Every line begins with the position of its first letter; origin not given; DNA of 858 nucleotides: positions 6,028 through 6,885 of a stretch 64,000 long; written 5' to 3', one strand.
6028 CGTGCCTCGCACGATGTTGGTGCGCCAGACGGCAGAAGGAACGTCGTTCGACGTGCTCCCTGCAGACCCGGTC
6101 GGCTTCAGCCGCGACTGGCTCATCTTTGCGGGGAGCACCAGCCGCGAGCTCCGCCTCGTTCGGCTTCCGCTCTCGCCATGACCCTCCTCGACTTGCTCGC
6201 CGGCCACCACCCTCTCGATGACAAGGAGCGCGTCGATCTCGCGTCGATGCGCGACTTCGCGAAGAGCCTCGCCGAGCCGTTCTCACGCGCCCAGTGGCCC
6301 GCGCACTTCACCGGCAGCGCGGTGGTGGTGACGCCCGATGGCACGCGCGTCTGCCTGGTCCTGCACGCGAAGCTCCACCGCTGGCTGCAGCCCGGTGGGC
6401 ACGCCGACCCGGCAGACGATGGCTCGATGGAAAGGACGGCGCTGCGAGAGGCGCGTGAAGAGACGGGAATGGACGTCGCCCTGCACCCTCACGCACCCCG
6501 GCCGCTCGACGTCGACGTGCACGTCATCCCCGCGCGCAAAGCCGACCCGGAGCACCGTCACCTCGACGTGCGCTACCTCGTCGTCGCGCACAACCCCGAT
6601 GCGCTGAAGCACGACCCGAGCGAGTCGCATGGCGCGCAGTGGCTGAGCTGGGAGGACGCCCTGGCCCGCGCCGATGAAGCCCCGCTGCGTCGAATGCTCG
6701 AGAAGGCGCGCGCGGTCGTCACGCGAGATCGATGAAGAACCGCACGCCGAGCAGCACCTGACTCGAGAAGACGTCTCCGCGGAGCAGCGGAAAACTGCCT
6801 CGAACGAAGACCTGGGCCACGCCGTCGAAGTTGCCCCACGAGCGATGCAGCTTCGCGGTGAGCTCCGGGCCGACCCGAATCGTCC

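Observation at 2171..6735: Tandem triplication of an uncharacterised lipoprotein family, translationally coupled to a NUDIX hydrolase and divergent from an NtrC-type activator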

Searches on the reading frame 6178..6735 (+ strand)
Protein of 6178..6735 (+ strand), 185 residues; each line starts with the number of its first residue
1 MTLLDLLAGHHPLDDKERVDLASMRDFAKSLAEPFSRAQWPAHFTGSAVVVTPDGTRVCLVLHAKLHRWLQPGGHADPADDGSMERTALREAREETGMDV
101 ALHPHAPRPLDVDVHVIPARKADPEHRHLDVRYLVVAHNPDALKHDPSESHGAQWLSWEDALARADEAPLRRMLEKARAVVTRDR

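Call 9: search_protein_families(library=pfam, proteins=[window:6178-6735:+], max_evalue=0.01)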
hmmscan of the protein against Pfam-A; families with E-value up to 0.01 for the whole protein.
window:6178-6735:+ (185 aa): 1 family
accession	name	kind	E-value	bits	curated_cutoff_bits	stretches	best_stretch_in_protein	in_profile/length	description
PF00293.34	NUDIX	-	8.1e-14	52.2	21.1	1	47-175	6-132/134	NUDIX domain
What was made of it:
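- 6178..6735 (+): Cytoplasmic NUDIX hydrolase (185 aa). Its ATG overlaps C's TGA. The Nudix box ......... is intact. Pfam PF00293, 8e-14 (call 9).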

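Call 10: search_protein_families(library=ncbifam, proteins=[window:6178-6735:+], max_evalue=0.01)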
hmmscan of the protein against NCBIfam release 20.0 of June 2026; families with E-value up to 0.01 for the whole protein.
window:6178-6735:+ (185 aa): 2 families
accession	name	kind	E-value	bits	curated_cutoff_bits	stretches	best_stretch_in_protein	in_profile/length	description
NF006961.0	PRK09438.1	equivalog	0.0018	17.7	103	0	69-164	34-132/151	dihydroneopterin triphosphate diphosphatase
NF007980.0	PRK10707.1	equivalog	0.0034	17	134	1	71-99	64-91/192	CoA pyrophosphatase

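Call 53: search_solved_structures(query=window:6178-6735:+, max_evalue=0.01, show_alignments=2)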
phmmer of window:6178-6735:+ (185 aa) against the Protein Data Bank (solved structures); distinct sequences matched with E-value up to 0.01: 9.
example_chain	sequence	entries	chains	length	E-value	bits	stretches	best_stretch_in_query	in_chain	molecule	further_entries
3fcm_A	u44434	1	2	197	1.4e-09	41.6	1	12-167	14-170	Hydrolase, NUDIX family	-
3f6a_A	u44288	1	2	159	1.1e-05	28.8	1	42-160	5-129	Hydrolase, NUDIX family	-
1kt9_A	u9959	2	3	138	4.2e-05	27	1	65-179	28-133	Diadenosine Tetraphosphate Hydrolase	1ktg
4ilq_A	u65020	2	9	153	0.00033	24.1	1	52-177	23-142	CT771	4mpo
3u53_A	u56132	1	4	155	0.0012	22.2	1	64-100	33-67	Bis(5'-nucleosyl)-tetraphosphatase [asymmetrical]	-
1vc8_A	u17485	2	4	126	0.0018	21.7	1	54-101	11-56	Ndx1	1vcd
1vc9_A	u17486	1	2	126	0.0048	20.3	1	54-101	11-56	Ndx1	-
1xsa_A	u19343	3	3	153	0.0083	19.5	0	64-100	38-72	Bis(5'-nucleosyl)-tetraphosphatase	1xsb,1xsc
4ick_A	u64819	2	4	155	0.0085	19.5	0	64-100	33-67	Bis(5'-nucleosyl)-tetraphosphatase [asymmetrical]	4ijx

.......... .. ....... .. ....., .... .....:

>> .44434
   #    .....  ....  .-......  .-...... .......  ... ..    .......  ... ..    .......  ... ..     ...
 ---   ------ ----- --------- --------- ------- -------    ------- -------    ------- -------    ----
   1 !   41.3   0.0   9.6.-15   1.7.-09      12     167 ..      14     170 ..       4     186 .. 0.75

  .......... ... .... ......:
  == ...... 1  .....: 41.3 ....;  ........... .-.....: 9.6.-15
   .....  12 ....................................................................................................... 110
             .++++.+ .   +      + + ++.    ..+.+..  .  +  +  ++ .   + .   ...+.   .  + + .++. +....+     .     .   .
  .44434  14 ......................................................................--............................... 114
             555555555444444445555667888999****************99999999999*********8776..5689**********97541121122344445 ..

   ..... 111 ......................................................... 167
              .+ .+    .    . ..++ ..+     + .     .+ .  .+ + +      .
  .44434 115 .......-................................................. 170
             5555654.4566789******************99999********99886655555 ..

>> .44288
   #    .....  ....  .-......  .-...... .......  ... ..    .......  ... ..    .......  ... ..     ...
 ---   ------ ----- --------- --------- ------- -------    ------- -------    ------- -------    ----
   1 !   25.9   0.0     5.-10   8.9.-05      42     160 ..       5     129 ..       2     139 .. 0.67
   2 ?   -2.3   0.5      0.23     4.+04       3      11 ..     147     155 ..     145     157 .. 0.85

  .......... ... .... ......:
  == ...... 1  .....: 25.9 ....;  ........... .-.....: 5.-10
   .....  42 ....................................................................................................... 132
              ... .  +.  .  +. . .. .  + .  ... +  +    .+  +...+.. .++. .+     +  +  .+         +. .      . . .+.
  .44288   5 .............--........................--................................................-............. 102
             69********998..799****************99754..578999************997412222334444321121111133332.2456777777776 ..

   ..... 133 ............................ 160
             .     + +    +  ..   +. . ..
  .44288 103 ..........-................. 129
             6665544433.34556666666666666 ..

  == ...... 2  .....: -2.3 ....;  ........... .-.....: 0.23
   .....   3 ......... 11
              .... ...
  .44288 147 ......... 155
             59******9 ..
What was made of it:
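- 6178..6735 (+): Nearest solved structure is 3fcm, an uncharacterised NUDIX, at 1.4e-9 (call 53).
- On NUDIX hydrolases: The substrate cannot be assigned: the nearest solved structure is an uncharacterised NUDIX, 3fcm, followed by weak Ap4A-hydrolase hits (call 53).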

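Call 54: find_homologous_proteins(query=window:6178-6735:+, max_evalue=1e-10)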
Query window:6178-6735:+ (185 aa): 4231 proteins with E <= 1e-10 among 4920 candidates; the best 120 are listed.
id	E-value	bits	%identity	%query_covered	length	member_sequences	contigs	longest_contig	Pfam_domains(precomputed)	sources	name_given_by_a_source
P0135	8.0e-106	370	90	100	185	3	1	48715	PF00293.35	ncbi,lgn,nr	ncbi:MAG: NUDIX hydrolase [Myxococcales bacterium]|nr:NUDIX hydrolase [Myxococcales bacterium]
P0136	1.5e-103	363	88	100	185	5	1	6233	PF00293.35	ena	-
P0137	4.0e-97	342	87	96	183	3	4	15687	PF00293.35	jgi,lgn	-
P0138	1.5e-96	340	86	98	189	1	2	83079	PF00293.35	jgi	jgi:8-oxo-dGTP pyrophosphatase MutT (NUDIX family)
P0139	1.7e-96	340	82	99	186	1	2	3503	PF00293.35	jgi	-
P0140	6.2e-96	338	83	97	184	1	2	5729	PF00293.35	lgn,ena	-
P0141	8.2e-96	338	84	99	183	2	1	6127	PF00293.35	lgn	-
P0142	1.6e-94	333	85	96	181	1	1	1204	PF00293.35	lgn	-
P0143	1.8e-94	333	82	100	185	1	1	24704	PF00293.35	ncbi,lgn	-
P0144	2.6e-94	333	83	99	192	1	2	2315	PF00293.35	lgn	-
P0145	1.6e-93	330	84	96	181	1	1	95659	PF00293.35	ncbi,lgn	ncbi:MAG: NUDIX hydrolase [Myxococcota bacterium]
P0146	3.8e-93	329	81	99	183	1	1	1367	PF00293.35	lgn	-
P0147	1.1e-92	327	81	98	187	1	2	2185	PF00293.35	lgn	-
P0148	1.5e-92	327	84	97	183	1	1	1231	PF00293.35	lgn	-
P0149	2.2e-92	326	80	100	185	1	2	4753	PF00293.35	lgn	-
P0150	2.3e-92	326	80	98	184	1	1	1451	PF00293.35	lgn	-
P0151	2.3e-92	326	81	100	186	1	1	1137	PF00293.35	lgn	-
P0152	2.7e-92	326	79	99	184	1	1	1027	PF00293.35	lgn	-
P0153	2.9e-92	326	84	96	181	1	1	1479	PF00293.35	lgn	-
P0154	3.1e-92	326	81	98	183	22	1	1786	PF00293.35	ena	-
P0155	3.4e-92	326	79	98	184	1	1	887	PF00293.35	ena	-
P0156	4.0e-92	325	83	100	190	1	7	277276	PF00293.35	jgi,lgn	jgi:8-oxo-dGTP pyrophosphatase MutT (NUDIX family)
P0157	5.1e-92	325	81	98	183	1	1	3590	PF00293.35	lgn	-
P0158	5.9e-92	325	80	98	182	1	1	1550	PF00293.35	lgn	-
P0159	8.3e-92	324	81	97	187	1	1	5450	PF00293.35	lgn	-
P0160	1.7e-91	323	81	99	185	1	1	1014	PF00293.35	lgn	-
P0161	2.3e-91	323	81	99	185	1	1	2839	PF00293.35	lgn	-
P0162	2.4e-91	323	82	97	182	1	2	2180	PF00293.35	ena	-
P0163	2.7e-91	323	82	96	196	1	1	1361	PF00293.35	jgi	jgi:8-oxo-dGTP pyrophosphatase MutT (NUDIX family)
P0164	3.3e-91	323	80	96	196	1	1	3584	PF00293.35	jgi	jgi:8-oxo-dGTP pyrophosphatase MutT (NUDIX family)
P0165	3.6e-91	322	82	97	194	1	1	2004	PF00293.35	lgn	-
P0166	6.0e-91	322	79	97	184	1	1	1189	PF00293.35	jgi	jgi:8-oxo-dGTP pyrophosphatase MutT (NUDIX family)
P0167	9.6e-91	321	80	98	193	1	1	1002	PF00293.35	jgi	jgi:8-oxo-dGTP pyrophosphatase MutT (NUDIX family)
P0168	1.0e-90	321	79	99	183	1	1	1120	PF00293.35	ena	-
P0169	1.1e-90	321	80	98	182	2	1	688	PF00293.35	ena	-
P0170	1.1e-90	321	77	98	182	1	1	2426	PF00293.35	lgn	-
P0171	1.3e-90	321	83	96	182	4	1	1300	PF00293.35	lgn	-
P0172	1.3e-90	321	80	98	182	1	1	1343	PF00293.35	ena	-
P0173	1.4e-90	320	79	99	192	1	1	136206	PF00293.35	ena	-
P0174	1.6e-90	320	80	98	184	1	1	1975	PF00293.35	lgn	-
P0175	1.6e-90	320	80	98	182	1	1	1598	PF00293.35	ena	-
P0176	1.9e-90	320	81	96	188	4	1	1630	PF00293.35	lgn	-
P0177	2.3e-90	320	80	98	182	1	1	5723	PF00293.35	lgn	-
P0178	2.5e-90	320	77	98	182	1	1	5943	PF00293.35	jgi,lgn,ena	-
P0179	2.8e-90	319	81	98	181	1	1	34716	PF00293.35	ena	-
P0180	3.0e-90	319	81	96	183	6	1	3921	PF00293.35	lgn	-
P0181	3.3e-90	319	81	95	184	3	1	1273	PF00293.35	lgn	-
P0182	3.5e-90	319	78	98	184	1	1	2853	PF00293.35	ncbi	-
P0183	4.0e-90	319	82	96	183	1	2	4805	PF00293.35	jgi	jgi:8-oxo-dGTP pyrophosphatase MutT (NUDIX family)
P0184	6.3e-90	318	77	98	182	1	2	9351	PF00293.35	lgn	-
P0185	6.4e-90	318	77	98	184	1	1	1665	PF00293.35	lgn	-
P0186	7.2e-90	318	80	96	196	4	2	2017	PF00293.35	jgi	jgi:8-oxo-dGTP pyrophosphatase MutT (NUDIX family)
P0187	7.2e-90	318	80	98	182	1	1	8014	PF00293.35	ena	-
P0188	7.9e-90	318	82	96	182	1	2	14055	PF00293.35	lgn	-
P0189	8.4e-90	318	78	99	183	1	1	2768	PF00293.35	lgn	-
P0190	1.2e-89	317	82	96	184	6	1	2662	PF00293.35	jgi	jgi:8-oxo-dGTP pyrophosphatase MutT (NUDIX family)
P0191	1.2e-89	317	78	98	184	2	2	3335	PF00293.35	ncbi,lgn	-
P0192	1.3e-89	317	77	99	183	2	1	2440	PF00293.35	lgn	-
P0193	1.4e-89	317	79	96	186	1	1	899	PF00293.35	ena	-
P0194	1.4e-89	317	78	98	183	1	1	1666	PF00293.35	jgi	jgi:8-oxo-dGTP pyrophosphatase MutT (NUDIX family)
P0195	1.5e-89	317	79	97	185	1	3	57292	PF00293.35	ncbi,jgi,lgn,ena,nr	ncbi:MAG: NUDIX hydrolase [Myxococcaceae bacterium]|jgi:8-oxo-dGTP pyrophosphatase MutT (NUDIX famil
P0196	1.9e-89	317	78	96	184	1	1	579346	PF00293.35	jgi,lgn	jgi:8-oxo-dGTP pyrophosphatase MutT (NUDIX family)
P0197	3.1e-89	316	81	97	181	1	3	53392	PF00293.35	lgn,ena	-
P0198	6.5e-89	315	77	98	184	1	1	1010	PF00293.35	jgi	jgi:8-oxo-dGTP pyrophosphatase MutT (NUDIX family)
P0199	6.7e-89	315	78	100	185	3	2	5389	PF00293.35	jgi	jgi:8-oxo-dGTP pyrophosphatase MutT (NUDIX family)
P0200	8.4e-89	315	78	98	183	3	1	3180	PF00293.35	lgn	-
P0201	1.2e-88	314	80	98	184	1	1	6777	PF00293.35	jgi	jgi:8-oxo-dGTP pyrophosphatase MutT (NUDIX family)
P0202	1.4e-88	314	76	99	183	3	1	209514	PF00293.35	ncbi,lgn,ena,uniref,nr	ncbi:MAG: NUDIX hydrolase [Archangium gephyra]|uniref:NUDIX hydrolase n=1 Tax=Archangium gephyra Tax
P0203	1.8e-88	314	77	97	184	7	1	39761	PF00293.35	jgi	jgi:8-oxo-dGTP pyrophosphatase MutT (NUDIX family)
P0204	2.1e-88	313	77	98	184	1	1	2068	PF00293.35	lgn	-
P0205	2.7e-88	313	78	97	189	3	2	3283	PF00293.35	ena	-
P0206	2.8e-88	313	80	96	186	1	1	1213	PF00293.35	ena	-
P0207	3.3e-88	313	77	100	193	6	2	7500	PF00293.35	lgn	-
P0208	3.5e-88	313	80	97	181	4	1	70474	PF00293.35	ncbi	-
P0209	3.7e-88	313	79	96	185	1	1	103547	PF00293.35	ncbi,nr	ncbi:MAG: NUDIX hydrolase [Myxococcaceae bacterium]|nr:NUDIX hydrolase [Myxococcaceae bacterium]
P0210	3.8e-88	313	78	99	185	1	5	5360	PF00293.35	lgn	-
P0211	4.1e-88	312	78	97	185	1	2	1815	PF00293.35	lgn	-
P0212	4.4e-88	312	79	97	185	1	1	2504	PF00293.35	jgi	jgi:8-oxo-dGTP pyrophosphatase MutT (NUDIX family)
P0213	6.4e-88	312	80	96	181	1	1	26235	PF00293.35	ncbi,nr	ncbi:MAG: NUDIX hydrolase [Archangium sp.]|nr:NUDIX hydrolase [Archangium sp.]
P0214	8.8e-88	311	79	97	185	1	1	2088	PF00293.35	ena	-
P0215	1.1e-87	311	76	99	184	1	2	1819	PF00293.35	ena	-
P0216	1.5e-87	311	79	99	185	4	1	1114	PF00293.35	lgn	-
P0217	1.5e-87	311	78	98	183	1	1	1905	PF00293.35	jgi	jgi:8-oxo-dGTP pyrophosphatase MutT (NUDIX family)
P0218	1.5e-87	311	80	95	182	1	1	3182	PF00293.35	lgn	-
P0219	1.6e-87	311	76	98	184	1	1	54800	PF00293.35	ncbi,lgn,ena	-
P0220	1.9e-87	310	79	99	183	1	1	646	PF00293.35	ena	-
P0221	2.1e-87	310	78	97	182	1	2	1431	PF00293.35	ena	-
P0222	2.2e-87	310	77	100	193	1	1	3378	PF00293.35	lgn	-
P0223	2.2e-87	310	79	98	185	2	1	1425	PF00293.35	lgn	-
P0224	2.8e-87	310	79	98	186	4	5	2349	PF00293.35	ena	-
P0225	4.0e-87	309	76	98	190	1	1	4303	PF00293.35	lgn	-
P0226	4.2e-87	309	79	97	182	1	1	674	PF00293.35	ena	-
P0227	4.9e-87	309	80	96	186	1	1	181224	PF00293.35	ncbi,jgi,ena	jgi:8-oxo-dGTP pyrophosphatase MutT (NUDIX family)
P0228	5.1e-87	309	76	99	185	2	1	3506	PF00293.35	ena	-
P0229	6.3e-87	309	78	99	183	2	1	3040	PF00293.35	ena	-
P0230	8.0e-87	308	80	95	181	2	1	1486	PF00293.35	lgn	-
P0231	1.1e-86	308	77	98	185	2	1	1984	PF00293.35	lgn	-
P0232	1.2e-86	308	79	94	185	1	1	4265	PF00293.35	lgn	-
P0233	1.4e-86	307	76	99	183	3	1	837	PF00293.35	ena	-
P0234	1.6e-86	307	76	98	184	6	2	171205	PF00293.35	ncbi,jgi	jgi:8-oxo-dGTP pyrophosphatase MutT (NUDIX family)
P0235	1.6e-86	307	77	97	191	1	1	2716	PF00293.35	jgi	jgi:8-oxo-dGTP pyrophosphatase MutT (NUDIX family)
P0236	2.0e-86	307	76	98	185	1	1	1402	PF00293.35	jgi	jgi:8-oxo-dGTP pyrophosphatase MutT (NUDIX family)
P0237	2.5e-86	307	76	98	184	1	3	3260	PF00293.35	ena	-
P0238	3.4e-86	306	77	97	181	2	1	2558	PF00293.35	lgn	-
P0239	3.8e-86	306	79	96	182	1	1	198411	PF00293.35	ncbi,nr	ncbi:MAG: NUDIX hydrolase [Myxococcaceae bacterium]|nr:NUDIX hydrolase [Myxococcaceae bacterium]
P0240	4.6e-86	306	76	98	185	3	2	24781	PF00293.35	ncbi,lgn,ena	-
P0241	5.9e-86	305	78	96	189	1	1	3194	PF00293.35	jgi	jgi:8-oxo-dGTP pyrophosphatase MutT (NUDIX family)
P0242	7.1e-86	305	76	98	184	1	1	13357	PF00293.35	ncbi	-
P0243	8.7e-86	305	77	99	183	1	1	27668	PF00293.35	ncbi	ncbi:MAG: NUDIX hydrolase [Myxococcota bacterium]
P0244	1.3e-85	304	78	97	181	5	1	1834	PF00293.35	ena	-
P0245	1.6e-85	304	78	95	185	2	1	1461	PF00293.35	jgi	jgi:8-oxo-dGTP pyrophosphatase MutT (NUDIX family)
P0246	1.6e-85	304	77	97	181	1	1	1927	PF00293.35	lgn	-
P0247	1.7e-85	304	82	90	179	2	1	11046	PF00293.35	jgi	-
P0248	2.6e-85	303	78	97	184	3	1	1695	PF00293.35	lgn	-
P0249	2.7e-85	303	75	98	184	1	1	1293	PF00293.35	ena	-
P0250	2.8e-85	303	78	98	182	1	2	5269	PF00293.35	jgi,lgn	jgi:8-oxo-dGTP pyrophosphatase MutT (NUDIX family)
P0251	3.0e-85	303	80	98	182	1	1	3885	PF00293.35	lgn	-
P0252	3.1e-85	303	76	97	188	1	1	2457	PF00293.35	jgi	jgi:8-oxo-dGTP pyrophosphatase MutT (NUDIX family)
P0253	3.1e-85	303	75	97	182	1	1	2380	PF00293.35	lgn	-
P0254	3.6e-85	303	77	97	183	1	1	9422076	PF00293.35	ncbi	ncbi:MAG: NUDIX hydrolase [Archangium sp.]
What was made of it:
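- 6178..6735 (+): 4231 homologues at E<=1e-10, the best 120 all 75-90% identical (call 54).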

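Call 55: find_encoding_contigs(protein=P0254, flank=6000, max_places=1)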
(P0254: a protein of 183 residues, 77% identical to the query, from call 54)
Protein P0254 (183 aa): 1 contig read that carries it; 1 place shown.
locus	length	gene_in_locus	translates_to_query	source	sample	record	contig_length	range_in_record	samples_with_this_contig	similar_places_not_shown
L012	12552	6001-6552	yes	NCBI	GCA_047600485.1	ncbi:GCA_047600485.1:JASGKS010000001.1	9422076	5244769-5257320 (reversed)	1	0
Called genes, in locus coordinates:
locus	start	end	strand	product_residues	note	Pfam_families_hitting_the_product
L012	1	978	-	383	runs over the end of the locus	PF00072:Response_reg, PF00563:EAL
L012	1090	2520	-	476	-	PF00072:Response_reg, PF00158:Sigma54_activat, PF01078:Mg_chelatase (faint), PF14532:Sigma54_activ_2, PF07728:AAA_5 (weak), PF25601:AAA_lid_14, PF02954:HTH_8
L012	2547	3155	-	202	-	PF01476:LysM, PF23473:LysM3_LYK4_5 (weak)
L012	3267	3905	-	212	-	-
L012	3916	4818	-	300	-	PF00126:HTH_1, PF03466:LysR_substrate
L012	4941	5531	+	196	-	PF04264:YceI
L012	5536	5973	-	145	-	-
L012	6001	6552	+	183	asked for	PF00293:NUDIX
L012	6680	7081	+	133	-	-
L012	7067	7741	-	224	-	PF03167:UDG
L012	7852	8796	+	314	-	-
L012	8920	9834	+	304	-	PF01471:PG_binding_1, PF09374:PG_binding_3 (weak), PF02557:VanY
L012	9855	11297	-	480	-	PF00672:HAMP, PF00512:HisKA, PF02518:HATPase_c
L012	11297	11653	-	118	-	PF07238:PilZ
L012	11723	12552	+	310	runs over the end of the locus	-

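Call 56: find_encoding_contigs(protein=P0156, flank=6000, max_places=1)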
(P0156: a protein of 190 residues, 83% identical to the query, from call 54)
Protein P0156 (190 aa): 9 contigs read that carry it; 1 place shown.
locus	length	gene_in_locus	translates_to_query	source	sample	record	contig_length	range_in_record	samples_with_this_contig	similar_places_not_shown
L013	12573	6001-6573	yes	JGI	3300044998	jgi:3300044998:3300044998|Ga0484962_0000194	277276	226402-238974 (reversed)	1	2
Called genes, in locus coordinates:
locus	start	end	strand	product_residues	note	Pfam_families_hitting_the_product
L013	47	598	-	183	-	PF00376:MerR (weak), PF12728:HTH_17 (weak), PF00072:Response_reg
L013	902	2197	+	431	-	PF25390:WD40_RLD, PF13540:RCC1_2 (weak), PF00415:RCC1, PF13540:RCC1_2 (weak), PF00415:RCC1 (weak), PF13540:RCC1_2, PF25390:WD40_RLD, PF13540:RCC1_2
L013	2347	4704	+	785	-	PF02687:FtsX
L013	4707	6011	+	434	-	PF02687:FtsX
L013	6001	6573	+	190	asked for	PF00293:NUDIX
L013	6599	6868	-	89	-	-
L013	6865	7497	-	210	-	PF03167:UDG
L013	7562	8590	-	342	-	-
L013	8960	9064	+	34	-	-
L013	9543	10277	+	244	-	-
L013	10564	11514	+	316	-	PF00092:VWA, PF13519:VWA_2 (weak)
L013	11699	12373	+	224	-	PF01471:PG_binding_1, PF09374:PG_binding_3 (faint), PF02557:VanY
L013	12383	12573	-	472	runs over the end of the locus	PF00672:HAMP, PF00512:HisKA, PF13581:HATPase_c_2 (weak), PF02518:HATPase_c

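Call 57: find_encoding_contigs(protein=P0239, flank=6000, max_places=1)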
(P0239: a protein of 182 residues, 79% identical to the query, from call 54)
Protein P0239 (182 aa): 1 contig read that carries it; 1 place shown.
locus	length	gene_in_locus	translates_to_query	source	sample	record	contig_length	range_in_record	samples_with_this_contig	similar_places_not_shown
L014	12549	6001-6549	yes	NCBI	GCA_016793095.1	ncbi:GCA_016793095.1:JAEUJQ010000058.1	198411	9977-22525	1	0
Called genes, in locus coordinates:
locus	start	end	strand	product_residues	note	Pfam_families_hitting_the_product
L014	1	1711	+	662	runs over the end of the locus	-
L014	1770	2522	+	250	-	PF10988:DUF2807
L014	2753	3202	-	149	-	PF00583:Acetyltransf_1 (weak), PF13673:Acetyltransf_10, PF13508:Acetyltransf_7 (weak)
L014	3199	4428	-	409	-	-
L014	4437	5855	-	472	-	PF00072:Response_reg, PF00158:Sigma54_activat, PF01078:Mg_chelatase (weak), PF14532:Sigma54_activ_2, PF07728:AAA_5, PF25601:AAA_lid_14, PF02954:HTH_8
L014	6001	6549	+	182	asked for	PF00293:NUDIX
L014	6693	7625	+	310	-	-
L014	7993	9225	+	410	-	-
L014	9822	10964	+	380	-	PF13026:DUF3887, PF01738:DLH (faint), PF12146:Hydrolase_4, PF12697:Abhydrolase_6, PF20408:Abhydrolase_11 (faint), PF00326:Peptidase_S9 (faint), PF07859:Abhydrolase_3 (faint)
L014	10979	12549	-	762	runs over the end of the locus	PF00413:Peptidase_M10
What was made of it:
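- NUDIX is highly conserved and widespread, and lacks the lipoprotein neighbour in L012, L013 and L014 (calls 54-57). The regulator is kept when the lipoprotein is absent (L014, call 57). The gene is completely absent in L014 (call 57).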

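Call 65: search_protein_families(library=padloc, proteins=[window:6178-6735:+], max_evalue=0.01)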
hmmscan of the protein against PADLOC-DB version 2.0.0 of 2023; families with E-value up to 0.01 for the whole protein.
window:6178-6735:+ (185 aa): 0 families
